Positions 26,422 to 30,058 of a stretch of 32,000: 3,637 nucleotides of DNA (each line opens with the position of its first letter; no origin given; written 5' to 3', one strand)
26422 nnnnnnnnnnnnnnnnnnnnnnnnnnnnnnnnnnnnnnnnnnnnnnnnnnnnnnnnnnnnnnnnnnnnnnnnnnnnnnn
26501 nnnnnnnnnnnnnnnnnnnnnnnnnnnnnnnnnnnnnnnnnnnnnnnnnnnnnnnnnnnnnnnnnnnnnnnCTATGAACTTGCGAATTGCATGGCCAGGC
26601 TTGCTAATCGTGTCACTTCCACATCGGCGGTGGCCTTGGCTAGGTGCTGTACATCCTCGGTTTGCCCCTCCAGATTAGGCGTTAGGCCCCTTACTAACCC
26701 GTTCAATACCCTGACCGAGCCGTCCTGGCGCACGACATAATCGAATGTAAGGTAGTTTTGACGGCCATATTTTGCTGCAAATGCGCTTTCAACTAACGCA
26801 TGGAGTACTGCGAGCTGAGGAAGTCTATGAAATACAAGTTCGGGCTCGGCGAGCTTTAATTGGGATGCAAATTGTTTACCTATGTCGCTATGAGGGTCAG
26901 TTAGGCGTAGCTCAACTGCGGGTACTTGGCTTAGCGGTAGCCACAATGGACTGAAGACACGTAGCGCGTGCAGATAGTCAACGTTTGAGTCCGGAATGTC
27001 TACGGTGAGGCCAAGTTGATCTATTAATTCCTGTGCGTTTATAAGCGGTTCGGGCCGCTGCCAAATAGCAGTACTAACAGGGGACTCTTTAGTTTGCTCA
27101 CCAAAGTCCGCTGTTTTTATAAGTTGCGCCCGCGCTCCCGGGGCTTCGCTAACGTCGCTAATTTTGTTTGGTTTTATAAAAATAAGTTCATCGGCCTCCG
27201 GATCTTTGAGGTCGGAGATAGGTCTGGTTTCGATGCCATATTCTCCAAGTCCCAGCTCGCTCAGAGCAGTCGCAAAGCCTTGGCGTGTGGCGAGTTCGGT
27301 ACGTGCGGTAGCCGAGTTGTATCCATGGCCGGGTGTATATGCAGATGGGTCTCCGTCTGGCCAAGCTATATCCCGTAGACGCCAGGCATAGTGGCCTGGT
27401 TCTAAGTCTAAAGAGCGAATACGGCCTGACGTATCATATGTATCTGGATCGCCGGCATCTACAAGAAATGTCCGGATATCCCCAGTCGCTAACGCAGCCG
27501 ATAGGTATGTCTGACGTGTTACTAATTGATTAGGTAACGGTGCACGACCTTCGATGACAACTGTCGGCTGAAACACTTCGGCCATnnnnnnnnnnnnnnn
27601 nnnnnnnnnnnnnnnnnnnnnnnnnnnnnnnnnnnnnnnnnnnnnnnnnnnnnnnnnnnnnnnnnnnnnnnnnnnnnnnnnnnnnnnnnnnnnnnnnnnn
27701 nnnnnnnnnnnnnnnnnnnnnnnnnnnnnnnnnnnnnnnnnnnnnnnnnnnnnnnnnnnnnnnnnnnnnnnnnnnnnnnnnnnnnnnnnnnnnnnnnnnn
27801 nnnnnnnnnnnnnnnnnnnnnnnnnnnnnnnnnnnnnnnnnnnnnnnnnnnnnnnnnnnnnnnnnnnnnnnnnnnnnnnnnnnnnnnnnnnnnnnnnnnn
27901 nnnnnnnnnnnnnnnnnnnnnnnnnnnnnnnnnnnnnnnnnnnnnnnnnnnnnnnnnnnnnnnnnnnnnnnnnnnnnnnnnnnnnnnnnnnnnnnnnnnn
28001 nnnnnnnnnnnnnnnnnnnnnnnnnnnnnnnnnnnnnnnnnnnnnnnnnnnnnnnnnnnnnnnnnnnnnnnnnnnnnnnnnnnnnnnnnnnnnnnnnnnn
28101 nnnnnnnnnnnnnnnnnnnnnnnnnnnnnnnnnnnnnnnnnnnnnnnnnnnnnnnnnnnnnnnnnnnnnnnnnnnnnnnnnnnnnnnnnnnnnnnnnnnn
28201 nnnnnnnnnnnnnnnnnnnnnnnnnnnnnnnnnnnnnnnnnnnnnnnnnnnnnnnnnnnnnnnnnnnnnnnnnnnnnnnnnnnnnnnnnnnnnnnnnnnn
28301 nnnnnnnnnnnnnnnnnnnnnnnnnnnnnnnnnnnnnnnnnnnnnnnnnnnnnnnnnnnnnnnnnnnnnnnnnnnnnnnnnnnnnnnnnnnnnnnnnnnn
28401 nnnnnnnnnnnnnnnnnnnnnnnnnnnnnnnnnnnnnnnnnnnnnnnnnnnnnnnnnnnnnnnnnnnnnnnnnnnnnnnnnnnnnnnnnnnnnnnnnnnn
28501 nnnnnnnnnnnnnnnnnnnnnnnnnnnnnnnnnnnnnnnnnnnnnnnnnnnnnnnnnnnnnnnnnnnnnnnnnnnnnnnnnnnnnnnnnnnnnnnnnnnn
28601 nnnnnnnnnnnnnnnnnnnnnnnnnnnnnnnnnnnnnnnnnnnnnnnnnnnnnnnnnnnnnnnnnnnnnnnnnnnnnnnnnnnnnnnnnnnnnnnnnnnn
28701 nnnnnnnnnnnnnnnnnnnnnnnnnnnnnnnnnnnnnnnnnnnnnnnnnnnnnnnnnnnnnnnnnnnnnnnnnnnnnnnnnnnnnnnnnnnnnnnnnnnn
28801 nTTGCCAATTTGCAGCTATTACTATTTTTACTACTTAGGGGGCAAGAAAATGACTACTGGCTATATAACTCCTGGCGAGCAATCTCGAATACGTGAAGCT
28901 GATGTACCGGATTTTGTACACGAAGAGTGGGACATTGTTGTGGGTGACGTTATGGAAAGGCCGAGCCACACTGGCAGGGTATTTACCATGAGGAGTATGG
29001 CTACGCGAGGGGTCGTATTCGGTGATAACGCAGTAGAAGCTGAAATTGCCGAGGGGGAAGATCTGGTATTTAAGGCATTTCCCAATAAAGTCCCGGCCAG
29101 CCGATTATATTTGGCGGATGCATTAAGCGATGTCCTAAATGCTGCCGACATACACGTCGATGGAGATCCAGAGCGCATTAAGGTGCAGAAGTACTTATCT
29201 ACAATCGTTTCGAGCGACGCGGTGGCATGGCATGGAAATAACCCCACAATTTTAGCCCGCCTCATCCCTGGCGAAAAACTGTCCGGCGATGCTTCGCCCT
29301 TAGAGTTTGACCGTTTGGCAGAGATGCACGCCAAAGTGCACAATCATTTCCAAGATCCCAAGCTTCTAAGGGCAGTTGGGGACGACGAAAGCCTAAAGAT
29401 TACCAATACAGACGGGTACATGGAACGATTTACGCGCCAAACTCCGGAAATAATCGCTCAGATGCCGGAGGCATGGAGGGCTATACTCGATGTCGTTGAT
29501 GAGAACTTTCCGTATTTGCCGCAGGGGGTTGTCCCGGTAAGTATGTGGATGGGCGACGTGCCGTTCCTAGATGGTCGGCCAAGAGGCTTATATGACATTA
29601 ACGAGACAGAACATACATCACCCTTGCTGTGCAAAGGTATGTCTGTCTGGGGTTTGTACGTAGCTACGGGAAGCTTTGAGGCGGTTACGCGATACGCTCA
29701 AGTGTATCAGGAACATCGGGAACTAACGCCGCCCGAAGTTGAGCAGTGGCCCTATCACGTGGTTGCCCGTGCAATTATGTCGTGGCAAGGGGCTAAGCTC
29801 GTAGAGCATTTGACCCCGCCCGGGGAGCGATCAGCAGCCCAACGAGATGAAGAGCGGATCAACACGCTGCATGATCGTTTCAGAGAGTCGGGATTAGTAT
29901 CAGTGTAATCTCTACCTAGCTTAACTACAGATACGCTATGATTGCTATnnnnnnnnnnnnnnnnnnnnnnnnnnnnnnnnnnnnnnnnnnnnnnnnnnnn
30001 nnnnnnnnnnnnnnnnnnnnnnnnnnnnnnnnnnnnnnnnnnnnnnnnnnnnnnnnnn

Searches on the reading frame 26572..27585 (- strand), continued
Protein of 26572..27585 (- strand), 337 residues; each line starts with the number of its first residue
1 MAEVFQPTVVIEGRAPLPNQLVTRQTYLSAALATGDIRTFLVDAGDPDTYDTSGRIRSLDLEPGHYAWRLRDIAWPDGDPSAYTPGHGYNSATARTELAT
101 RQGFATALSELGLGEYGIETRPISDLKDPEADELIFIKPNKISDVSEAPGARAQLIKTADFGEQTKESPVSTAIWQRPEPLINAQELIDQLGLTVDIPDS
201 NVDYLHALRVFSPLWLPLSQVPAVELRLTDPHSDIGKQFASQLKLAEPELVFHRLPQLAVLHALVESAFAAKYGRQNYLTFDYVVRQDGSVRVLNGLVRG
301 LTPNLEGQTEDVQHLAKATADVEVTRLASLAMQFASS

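Call 83: find_related_loci(query=A2, collection=metagenome_contigs, flank=6000)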
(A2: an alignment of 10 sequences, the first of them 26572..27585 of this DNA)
Query A2 (337 aa) in metagenome_contigs; peptide patterns used: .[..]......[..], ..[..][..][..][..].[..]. (x = any residue, [..] = any of these).
76 stretches matched a pattern, but none encodes a relative of the query by tblastn (E <= 1e-3).

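Call 85: list_cluster_members(proteins=[P0001, P0020, P0021, P0004, P0014, P0018, P0022, P0025, P0033, P0027])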
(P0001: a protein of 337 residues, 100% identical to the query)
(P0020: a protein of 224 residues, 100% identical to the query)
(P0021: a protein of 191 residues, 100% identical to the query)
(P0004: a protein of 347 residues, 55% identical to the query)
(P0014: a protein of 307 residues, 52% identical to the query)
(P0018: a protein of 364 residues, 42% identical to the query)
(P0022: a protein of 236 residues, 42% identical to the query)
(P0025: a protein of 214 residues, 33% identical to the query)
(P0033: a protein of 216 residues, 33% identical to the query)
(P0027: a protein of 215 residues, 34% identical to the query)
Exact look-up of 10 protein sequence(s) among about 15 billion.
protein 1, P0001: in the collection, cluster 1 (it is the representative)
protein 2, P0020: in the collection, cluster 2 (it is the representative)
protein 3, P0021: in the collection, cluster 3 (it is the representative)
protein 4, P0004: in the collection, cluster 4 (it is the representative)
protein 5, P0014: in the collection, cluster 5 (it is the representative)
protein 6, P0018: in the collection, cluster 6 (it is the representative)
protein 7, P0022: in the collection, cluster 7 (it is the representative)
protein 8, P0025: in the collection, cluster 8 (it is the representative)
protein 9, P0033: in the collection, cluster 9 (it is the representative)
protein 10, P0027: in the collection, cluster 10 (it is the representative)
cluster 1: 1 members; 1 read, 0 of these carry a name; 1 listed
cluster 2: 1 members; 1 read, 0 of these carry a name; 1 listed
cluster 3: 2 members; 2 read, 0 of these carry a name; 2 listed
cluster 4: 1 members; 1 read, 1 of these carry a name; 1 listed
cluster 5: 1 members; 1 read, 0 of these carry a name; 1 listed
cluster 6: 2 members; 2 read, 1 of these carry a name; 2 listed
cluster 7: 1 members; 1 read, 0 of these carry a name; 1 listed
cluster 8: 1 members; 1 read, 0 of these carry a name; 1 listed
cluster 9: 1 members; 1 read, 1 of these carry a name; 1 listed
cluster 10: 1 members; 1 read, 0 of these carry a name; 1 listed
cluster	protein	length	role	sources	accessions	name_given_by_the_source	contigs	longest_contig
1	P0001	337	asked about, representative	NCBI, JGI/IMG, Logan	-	-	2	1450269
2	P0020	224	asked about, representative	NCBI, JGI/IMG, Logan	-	-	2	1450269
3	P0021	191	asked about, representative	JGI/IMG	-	-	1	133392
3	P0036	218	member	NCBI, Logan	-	-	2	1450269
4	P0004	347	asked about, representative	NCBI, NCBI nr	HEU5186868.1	MAG TPA: hypothetical protein VFT87_00005 [Candidatus Saccharimonadales bacterium] | hypothetical protein [Candidatus Saccharimonadales bacterium]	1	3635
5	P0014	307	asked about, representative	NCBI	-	-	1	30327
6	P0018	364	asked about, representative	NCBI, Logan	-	-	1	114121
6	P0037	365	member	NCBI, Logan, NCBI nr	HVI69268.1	MAG TPA: hypothetical protein VM581_02320 [Magnetospirillaceae bacterium] | hypothetical protein [Magnetospirillaceae bacterium]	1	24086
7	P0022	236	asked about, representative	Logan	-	-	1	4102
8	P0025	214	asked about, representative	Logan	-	-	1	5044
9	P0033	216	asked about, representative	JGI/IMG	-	hypothetical protein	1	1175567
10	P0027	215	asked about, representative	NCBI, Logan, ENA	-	-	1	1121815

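Call 94: search_protein_families(library=pfam, proteins=[L011:9025-9912:-, L011:8492-8953:-, L011:10052-10885:-, L011:6627-7661:-, L011:7618-8052:-, L004:9653-9955:+, L011:4735-5691:-, L011:6104-6625:+], max_evalue=0.1)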
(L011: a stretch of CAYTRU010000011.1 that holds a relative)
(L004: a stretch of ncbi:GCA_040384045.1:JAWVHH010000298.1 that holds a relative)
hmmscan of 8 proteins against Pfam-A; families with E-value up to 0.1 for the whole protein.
L011:9025-9912:- (295 aa): 0 families

L011:8492-8953:- (153 aa): 0 families

L011:10052-10885:- (277 aa): 9 families
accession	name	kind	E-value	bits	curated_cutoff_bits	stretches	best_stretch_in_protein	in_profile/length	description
PF00383.29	dCMP_cyt_deam_1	-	1.7e-17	63.6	25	1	3-104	2-101/102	Cytidine and deoxycytidylate deaminase zinc-binding region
PF18785.7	Inv-AAD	-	2e-09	37.9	26.5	1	33-132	9-119/129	Invertebrate-AID/APOBEC-deaminase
PF14437.12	MafB19-deam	-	2.3e-09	37.7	27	1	8-107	6-103/142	MafB19-like deaminase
PF18750.7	SNAD4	-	0.0029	18.1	27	1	35-127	18-112/130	Secreted Novel AID/APOBEC-like Deaminase 4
PF08210.17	APOBEC_N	-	0.011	16.1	25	1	43-95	37-87/170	APOBEC-like N-terminal domain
PF18782.7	NAD2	-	0.034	14.7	27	1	45-126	51-134/179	Novel AID APOBEC clade 2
PF18771.7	APOBEC3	-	0.058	13.9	27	0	46-94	28-71/137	APOBEC3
PF24229.1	Phage_TreK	-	0.07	13.5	22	0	121-173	28-61/82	Staphylococcus phage terminal repeat-encoded protein TreK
PF14440.12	XOO_2897-deam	-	0.073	13.6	27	0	41-81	21-60/101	Xanthomonas XOO_2897-like deaminase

L011:6627-7661:- (344 aa): 5 families
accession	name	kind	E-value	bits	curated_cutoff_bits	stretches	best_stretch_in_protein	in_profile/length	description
PF21068.3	ATPgraspMvdD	-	2.3e-08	34.6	27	1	22-136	4-119/121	MvdD pre-ATP grasp domain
PF08443.16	RimK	-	0.00086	19.4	21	1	143-330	6-186/188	RimK-like ATP-grasp domain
PF18299.6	R2K_2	-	0.0012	19.2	26.2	1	182-309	19-130/147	ATP-grasp domain, R2K clade family 2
PF14243.11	R2K_3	-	0.0033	18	26.3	1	221-316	81-157/169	ATP-grasp domain, R2K clade family 3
PF24410.1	wHTH-HSP90_Na-assoc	-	0.035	14.9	23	0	15-44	26-55/55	wHTH-Hsp90_Na associated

L011:7618-8052:- (144 aa): 0 families

L004:9653-9955:+ (100 aa): 1 family
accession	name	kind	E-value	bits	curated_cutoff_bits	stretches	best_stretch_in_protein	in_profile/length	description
PF00903.31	Glyoxalase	-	0.073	13.9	20.6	1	43-71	93-121/121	Glyoxalase/Bleomycin resistance protein/Dioxygenase superfamily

L011:4735-5691:- (318 aa): 0 families

L011:6104-6625:+ (173 aa): 0 families

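Call 100: find_related_loci(query=A2, collection=viral_contigs, flank=6000)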
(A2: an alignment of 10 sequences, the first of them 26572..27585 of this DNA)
Query A2 (337 aa) in viral_contigs; peptide patterns used: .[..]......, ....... (x = any residue, [..] = any of these).
23 stretches matched a pattern, but none encodes a relative of the query by tblastn (E <= 1e-3).

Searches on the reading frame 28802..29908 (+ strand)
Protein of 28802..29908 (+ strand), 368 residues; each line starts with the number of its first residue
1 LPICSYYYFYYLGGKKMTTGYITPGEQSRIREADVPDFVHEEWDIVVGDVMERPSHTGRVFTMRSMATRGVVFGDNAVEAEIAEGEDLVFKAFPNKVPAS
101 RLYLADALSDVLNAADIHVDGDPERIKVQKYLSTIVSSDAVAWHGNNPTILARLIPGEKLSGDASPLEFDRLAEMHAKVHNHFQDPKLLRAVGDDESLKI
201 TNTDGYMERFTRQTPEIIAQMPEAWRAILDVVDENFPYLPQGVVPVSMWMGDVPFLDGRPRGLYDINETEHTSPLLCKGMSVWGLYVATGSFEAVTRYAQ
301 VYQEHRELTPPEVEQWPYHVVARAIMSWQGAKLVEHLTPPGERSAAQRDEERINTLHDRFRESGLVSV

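Call 3: search_protein_families(library=pfam, proteins=[window:28802-29908:+], max_evalue=0.1)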
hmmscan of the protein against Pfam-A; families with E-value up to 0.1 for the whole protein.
window:28802-29908:+ (368 aa): 0 families

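Call 6: search_protein_families(library=ncbifam, proteins=[window:28802-29908:+], max_evalue=0.1)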
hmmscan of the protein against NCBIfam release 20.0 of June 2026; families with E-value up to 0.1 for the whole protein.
window:28802-29908:+ (368 aa): 1 family
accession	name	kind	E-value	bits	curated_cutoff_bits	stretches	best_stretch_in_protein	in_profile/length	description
NF003558.0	PRK05231.1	equivalog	0.00033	19.7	271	1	145-341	94-290/322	homoserine kinase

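Call 7: search_protein_families(library=phrogs, proteins=[window:28802-29908:+], max_evalue=0.1)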
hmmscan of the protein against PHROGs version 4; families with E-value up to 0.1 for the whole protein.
window:28802-29908:+ (368 aa): 0 families
